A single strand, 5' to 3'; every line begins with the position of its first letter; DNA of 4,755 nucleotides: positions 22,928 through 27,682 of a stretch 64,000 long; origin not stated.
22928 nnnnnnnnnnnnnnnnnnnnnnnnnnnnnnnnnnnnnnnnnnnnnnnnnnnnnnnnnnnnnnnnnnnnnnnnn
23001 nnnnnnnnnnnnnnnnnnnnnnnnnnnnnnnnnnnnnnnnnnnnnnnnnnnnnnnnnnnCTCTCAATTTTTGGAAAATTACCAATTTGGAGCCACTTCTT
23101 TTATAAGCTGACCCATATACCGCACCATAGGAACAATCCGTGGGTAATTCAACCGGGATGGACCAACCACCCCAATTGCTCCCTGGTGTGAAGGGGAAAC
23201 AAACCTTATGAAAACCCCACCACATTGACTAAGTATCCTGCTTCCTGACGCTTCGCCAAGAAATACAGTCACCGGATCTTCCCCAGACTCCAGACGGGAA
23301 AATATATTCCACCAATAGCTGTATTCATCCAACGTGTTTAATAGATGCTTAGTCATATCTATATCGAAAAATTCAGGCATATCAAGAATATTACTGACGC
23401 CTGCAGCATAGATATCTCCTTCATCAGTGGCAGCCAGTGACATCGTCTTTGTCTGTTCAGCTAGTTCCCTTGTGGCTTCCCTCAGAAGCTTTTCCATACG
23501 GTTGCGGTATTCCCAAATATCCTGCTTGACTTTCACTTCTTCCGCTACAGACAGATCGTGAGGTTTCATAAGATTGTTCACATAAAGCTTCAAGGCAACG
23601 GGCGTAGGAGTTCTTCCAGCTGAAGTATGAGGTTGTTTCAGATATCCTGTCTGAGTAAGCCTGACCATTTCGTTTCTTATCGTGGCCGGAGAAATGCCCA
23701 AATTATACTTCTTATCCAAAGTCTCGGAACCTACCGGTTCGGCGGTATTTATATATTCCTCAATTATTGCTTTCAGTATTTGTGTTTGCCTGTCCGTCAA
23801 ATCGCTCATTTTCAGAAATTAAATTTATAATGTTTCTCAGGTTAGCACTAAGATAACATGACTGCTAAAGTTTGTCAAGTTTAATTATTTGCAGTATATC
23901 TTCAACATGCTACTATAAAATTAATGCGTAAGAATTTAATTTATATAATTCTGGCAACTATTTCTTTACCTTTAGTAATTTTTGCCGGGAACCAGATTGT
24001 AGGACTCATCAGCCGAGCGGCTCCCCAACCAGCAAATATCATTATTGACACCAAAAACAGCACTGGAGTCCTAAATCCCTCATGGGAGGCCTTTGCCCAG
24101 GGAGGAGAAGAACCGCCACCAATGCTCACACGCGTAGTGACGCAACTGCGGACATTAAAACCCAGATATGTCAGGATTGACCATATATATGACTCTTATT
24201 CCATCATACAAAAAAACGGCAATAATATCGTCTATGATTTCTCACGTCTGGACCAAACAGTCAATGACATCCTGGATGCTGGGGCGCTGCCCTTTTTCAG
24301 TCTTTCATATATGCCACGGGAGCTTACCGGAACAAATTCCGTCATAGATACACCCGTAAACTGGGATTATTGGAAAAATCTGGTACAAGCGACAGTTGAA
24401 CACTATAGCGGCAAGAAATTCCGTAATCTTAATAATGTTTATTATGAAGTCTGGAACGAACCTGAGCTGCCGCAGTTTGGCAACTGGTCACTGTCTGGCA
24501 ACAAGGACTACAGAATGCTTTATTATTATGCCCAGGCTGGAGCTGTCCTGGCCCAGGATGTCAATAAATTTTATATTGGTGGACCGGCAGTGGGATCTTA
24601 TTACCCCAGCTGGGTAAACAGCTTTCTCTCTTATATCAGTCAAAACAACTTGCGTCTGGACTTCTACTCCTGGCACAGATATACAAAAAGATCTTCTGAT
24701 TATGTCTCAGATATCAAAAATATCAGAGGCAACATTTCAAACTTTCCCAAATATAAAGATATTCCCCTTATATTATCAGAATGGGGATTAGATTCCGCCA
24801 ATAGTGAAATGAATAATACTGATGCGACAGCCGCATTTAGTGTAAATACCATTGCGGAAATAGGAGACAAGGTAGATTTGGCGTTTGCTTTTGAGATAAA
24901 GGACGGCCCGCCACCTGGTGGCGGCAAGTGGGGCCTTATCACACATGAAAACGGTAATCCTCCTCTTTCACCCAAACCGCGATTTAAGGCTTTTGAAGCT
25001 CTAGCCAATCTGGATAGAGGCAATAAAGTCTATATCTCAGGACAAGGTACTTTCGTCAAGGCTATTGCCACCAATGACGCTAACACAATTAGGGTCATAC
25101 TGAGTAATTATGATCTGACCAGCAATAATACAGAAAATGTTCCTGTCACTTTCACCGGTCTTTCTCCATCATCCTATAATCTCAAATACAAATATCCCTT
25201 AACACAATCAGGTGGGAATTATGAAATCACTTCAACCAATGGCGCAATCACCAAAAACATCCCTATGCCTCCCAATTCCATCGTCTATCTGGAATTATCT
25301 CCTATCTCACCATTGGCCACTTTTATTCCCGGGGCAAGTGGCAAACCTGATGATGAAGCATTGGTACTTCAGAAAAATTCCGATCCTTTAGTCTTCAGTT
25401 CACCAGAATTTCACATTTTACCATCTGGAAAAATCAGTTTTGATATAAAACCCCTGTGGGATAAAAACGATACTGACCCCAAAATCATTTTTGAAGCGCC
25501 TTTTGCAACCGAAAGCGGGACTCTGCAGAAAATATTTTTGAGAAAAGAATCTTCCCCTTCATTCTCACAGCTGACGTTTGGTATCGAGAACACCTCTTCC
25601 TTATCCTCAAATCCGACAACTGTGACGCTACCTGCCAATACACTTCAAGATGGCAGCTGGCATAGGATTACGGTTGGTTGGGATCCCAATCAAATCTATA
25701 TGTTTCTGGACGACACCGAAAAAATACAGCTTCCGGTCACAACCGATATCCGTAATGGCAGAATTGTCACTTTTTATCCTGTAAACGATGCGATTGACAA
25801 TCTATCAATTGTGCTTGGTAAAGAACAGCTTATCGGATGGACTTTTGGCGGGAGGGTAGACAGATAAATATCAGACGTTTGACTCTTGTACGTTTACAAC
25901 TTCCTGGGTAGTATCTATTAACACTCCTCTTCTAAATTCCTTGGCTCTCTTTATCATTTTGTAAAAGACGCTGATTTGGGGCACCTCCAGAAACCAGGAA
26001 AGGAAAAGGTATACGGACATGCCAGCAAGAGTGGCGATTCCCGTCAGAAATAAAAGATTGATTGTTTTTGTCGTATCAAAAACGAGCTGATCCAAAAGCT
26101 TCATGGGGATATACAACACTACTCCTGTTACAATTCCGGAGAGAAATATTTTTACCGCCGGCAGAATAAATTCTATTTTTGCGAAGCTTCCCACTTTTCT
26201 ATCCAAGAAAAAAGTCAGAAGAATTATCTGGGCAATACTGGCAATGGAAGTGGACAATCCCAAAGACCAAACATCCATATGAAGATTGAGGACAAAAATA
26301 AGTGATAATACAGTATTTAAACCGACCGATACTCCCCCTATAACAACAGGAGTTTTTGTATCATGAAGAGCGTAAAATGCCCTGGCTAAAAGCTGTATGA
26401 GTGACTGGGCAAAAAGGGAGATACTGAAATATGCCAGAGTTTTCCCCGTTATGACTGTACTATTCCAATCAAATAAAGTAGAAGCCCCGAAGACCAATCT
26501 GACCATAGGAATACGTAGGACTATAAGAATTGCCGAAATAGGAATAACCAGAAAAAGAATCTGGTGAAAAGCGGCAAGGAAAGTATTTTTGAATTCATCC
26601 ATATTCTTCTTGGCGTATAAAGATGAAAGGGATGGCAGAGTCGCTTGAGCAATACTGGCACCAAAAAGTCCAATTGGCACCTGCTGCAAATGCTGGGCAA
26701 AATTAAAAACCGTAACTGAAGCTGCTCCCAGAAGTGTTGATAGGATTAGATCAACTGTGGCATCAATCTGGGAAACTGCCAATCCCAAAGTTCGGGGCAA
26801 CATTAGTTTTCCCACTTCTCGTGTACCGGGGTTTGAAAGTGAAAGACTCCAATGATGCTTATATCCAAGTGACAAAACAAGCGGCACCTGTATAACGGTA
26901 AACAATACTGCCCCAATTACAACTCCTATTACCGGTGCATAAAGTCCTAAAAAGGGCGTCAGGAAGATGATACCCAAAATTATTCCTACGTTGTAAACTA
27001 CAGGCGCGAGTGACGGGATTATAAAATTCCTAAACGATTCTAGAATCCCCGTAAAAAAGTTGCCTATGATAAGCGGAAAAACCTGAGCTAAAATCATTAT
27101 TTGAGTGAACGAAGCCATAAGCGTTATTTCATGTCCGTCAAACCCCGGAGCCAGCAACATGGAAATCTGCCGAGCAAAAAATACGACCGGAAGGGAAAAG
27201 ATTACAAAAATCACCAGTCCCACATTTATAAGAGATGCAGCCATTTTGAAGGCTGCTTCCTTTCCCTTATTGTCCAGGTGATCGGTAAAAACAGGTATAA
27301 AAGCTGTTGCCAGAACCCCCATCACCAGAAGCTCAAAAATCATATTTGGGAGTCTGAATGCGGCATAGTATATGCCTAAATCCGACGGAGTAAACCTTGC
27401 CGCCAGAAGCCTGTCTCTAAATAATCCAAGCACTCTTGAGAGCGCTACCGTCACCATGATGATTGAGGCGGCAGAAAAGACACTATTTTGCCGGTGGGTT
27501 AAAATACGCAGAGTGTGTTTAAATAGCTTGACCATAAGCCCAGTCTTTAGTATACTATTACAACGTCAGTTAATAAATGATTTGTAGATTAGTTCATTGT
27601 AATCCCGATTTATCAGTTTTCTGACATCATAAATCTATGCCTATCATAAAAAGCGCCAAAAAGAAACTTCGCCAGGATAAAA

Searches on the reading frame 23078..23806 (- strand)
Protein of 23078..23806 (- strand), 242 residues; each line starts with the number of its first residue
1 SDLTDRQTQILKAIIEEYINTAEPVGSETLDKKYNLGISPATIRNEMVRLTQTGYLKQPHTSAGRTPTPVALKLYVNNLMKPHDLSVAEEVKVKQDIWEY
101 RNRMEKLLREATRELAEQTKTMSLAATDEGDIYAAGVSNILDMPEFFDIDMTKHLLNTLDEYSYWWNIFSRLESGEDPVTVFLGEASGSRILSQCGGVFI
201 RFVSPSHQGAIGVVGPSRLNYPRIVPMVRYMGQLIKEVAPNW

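Call 43: search_protein_families(library=pfam, proteins=[window:23078-23806:-], max_evalue=0.0001)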
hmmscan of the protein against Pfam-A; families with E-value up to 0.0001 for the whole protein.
window:23078-23806:- (242 aa): 1 family
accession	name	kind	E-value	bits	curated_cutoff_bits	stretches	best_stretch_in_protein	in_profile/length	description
PF01628.27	HrcA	-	2.3e-17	64.2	22.2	1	75-225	77-215/215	HrcA protein C terminal domain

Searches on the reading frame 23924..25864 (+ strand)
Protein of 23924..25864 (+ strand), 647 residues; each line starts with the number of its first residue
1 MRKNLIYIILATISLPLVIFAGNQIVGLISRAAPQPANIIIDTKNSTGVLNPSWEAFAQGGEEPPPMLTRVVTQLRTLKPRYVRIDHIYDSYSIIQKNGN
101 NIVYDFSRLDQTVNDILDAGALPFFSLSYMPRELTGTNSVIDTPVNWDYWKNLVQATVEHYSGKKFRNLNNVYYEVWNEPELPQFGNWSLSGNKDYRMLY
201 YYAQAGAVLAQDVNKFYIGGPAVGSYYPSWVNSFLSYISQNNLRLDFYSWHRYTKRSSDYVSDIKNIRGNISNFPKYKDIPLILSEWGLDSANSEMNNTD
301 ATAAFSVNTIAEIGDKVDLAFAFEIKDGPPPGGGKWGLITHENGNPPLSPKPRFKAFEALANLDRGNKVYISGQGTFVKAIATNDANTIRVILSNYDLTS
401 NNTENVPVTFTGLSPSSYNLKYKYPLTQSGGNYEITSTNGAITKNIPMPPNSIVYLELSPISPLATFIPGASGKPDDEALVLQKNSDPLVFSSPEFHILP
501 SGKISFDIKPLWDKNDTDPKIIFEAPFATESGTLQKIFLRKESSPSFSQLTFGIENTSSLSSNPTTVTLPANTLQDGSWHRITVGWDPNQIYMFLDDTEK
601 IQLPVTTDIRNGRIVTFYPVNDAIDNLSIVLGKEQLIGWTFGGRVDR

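Call 43: search_protein_families(library=pfam, proteins=[window:23924-25864:+], max_evalue=0.0001)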
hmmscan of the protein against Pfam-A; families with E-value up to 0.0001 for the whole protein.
window:23924-25864:+ (647 aa): 1 family
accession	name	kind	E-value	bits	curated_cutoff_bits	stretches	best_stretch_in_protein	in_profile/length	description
PF01229.23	Glyco_hydro_39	-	6e-32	111.5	26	1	70-412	34-408/472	Glycosyl hydrolases family 39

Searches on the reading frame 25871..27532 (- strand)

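Call 43: search_protein_families(library=pfam, proteins=[window:25871-27532:-], max_evalue=0.0001)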
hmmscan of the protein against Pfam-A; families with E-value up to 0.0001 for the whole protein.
window:25871-27532:- (553 aa): 3 families
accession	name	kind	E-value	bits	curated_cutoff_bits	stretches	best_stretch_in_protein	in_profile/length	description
PF03023.19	MurJ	-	8.4e-75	252.5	27.4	1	53-475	12-432/451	Lipid II flippase MurJ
PF13440.11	Polysacc_synt_3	-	1.5e-10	41.2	23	1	123-350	68-286/293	Polysaccharide biosynthesis protein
PF01554.23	MatE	-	7.8e-09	35.9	24.9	1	259-411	15-160/161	MatE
